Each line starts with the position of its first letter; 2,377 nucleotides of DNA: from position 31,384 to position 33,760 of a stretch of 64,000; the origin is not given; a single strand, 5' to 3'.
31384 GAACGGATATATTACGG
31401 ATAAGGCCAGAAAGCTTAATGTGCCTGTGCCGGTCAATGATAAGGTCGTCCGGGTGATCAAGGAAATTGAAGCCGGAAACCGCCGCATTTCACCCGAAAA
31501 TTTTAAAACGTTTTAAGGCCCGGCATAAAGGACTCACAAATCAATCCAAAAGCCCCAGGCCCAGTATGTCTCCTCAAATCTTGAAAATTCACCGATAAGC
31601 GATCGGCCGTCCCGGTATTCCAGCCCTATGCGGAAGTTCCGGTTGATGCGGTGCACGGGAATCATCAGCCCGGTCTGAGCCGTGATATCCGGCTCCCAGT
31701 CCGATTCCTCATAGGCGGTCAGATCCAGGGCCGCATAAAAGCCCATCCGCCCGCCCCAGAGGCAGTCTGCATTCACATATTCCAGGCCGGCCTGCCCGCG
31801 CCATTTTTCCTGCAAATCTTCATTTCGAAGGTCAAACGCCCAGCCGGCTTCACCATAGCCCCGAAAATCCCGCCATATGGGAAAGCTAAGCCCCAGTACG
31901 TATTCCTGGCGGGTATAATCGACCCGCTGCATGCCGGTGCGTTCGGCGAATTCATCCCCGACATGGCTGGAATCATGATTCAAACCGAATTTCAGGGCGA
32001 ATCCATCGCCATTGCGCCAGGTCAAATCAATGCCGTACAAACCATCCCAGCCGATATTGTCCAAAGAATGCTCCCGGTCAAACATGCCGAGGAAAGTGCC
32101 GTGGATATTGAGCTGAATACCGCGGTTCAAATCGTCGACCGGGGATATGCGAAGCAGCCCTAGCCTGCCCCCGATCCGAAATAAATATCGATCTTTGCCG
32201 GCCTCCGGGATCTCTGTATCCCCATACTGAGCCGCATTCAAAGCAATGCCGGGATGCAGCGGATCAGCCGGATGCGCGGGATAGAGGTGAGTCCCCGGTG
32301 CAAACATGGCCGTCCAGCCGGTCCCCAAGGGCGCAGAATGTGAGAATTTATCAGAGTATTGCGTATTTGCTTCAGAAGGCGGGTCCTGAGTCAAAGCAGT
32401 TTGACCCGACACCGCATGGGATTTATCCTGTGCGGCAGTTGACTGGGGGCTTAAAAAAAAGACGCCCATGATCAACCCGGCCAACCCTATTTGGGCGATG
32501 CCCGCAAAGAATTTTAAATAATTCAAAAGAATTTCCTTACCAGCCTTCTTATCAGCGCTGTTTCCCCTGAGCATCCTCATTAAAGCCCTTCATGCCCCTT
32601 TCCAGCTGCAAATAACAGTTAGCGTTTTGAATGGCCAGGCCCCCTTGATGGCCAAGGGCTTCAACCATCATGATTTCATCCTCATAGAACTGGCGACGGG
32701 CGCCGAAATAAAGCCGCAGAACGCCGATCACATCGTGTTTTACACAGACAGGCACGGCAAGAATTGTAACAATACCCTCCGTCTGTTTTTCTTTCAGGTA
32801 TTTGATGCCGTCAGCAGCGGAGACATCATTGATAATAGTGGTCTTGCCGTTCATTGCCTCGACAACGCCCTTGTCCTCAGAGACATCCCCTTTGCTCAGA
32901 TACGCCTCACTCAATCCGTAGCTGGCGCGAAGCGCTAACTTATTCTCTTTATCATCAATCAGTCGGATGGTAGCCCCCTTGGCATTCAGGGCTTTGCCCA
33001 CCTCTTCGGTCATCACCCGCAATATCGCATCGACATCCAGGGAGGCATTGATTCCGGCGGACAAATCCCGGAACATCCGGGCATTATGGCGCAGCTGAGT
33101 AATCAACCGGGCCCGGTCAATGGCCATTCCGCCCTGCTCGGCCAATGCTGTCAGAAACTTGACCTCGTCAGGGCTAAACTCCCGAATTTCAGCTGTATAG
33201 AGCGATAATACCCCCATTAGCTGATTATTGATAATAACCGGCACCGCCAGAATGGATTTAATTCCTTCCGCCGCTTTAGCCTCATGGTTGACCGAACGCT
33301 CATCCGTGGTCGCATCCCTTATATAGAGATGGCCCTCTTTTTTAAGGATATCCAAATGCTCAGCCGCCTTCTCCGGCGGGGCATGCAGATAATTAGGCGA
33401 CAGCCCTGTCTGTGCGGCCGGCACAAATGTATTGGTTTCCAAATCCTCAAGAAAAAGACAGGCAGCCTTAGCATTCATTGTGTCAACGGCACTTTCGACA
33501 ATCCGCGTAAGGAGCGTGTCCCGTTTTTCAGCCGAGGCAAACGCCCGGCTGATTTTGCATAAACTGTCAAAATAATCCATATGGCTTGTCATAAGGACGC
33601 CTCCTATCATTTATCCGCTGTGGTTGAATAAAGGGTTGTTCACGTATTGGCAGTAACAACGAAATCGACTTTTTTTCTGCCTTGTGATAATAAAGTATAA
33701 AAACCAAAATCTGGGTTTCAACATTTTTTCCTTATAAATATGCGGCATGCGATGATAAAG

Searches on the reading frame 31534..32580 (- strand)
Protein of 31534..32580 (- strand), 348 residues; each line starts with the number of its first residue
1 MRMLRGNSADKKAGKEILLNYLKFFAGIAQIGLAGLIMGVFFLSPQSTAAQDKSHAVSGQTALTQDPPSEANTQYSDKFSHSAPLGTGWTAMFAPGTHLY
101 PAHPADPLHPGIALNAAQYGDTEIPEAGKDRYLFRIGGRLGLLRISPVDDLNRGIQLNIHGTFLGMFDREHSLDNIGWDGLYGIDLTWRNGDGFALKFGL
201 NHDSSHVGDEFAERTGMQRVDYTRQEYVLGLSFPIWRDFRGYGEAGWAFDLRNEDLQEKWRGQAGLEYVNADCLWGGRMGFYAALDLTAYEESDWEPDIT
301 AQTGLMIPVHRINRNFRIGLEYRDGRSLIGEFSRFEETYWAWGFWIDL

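Call 54: search_protein_families(library=pfam, proteins=[window:31534-32580:-], max_evalue=0.00001)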
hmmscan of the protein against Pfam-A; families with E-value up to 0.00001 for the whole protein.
window:31534-32580:- (348 aa): 1 family
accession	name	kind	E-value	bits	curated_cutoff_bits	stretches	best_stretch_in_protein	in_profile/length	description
PF06727.17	DUF1207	-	2e-16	60.4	22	1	93-340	87-334/342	Protein of unknown function (DUF1207)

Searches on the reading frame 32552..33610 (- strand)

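Call 67: search_protein_families(library=pfam, proteins=[window:32552-33610:-], max_evalue=0.00001)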
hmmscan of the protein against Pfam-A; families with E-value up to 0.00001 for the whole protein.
window:32552-33610:- (352 aa): 3 families
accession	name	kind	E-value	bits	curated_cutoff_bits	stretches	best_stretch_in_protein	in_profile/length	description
PF13185.12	GAF_2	-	9.3e-36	123.5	28.6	2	30-165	4-136/136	GAF domain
PF01590.32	GAF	-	5e-28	98.7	22.4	2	30-164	2-133/133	GAF domain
PF13492.12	GAF_3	-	5.2e-22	79.1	27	2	193-329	2-129/129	GAF domain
